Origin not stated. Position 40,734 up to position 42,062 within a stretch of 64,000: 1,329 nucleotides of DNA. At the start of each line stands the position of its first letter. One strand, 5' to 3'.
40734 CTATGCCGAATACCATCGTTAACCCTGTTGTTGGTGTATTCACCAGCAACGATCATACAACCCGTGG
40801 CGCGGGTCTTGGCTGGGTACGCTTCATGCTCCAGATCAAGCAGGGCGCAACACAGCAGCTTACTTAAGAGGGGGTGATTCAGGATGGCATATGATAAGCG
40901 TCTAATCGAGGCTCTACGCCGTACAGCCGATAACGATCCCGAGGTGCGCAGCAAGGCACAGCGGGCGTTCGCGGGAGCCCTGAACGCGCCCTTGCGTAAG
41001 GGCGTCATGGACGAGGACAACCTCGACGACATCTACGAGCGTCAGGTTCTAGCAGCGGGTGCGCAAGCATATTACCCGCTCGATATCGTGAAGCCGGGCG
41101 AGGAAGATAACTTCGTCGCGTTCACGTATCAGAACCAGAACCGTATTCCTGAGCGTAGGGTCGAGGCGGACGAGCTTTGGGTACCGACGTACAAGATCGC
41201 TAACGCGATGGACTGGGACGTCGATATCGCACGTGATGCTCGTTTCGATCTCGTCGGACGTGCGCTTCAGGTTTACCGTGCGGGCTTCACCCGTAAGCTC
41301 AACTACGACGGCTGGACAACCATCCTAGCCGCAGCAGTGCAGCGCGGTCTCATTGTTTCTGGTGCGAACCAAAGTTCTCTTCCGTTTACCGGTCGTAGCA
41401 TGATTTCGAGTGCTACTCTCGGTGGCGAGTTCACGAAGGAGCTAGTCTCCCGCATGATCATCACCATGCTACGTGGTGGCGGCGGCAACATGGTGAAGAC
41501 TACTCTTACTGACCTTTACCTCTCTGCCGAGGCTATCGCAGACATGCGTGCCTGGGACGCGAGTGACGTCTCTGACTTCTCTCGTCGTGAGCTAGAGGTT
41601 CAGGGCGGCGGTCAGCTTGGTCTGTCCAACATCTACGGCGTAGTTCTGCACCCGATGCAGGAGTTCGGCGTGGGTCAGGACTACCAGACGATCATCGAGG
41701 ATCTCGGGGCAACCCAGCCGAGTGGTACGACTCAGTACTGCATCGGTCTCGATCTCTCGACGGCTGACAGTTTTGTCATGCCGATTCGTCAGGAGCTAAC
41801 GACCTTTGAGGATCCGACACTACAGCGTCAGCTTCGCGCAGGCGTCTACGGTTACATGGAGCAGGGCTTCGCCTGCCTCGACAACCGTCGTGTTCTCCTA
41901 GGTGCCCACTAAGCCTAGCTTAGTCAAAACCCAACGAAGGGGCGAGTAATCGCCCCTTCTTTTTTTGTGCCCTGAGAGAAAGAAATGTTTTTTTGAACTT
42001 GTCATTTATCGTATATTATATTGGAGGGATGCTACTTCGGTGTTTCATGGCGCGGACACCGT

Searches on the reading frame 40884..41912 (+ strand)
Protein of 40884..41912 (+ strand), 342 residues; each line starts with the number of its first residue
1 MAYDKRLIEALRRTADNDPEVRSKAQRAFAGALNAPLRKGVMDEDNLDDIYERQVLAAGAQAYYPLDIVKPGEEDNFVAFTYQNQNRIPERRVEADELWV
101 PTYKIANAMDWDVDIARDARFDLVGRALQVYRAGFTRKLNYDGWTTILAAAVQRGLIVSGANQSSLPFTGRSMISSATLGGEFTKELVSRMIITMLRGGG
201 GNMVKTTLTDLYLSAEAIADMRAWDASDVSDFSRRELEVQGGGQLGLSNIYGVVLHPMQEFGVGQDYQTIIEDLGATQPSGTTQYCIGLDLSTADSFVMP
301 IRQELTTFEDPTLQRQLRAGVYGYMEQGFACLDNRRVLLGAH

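Call 19: search_protein_families(library=phrogs, proteins=[window:40884-41912:+], max_evalue=0.001)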
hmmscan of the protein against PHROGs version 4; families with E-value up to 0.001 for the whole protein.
window:40884-41912:+ (342 aa): 0 families

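Call 20: search_protein_families(library=pfam, proteins=[window:40884-41912:+], max_evalue=0.01)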
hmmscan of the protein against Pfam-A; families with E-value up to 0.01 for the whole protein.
window:40884-41912:+ (342 aa): 0 families

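Call 88: search_dna_similar(query=window:40884-41912:+, collection=phages, mode=protein, max_evalue=0.001, max_rows=8)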
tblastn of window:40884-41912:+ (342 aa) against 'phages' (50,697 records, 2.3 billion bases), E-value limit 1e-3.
No match.
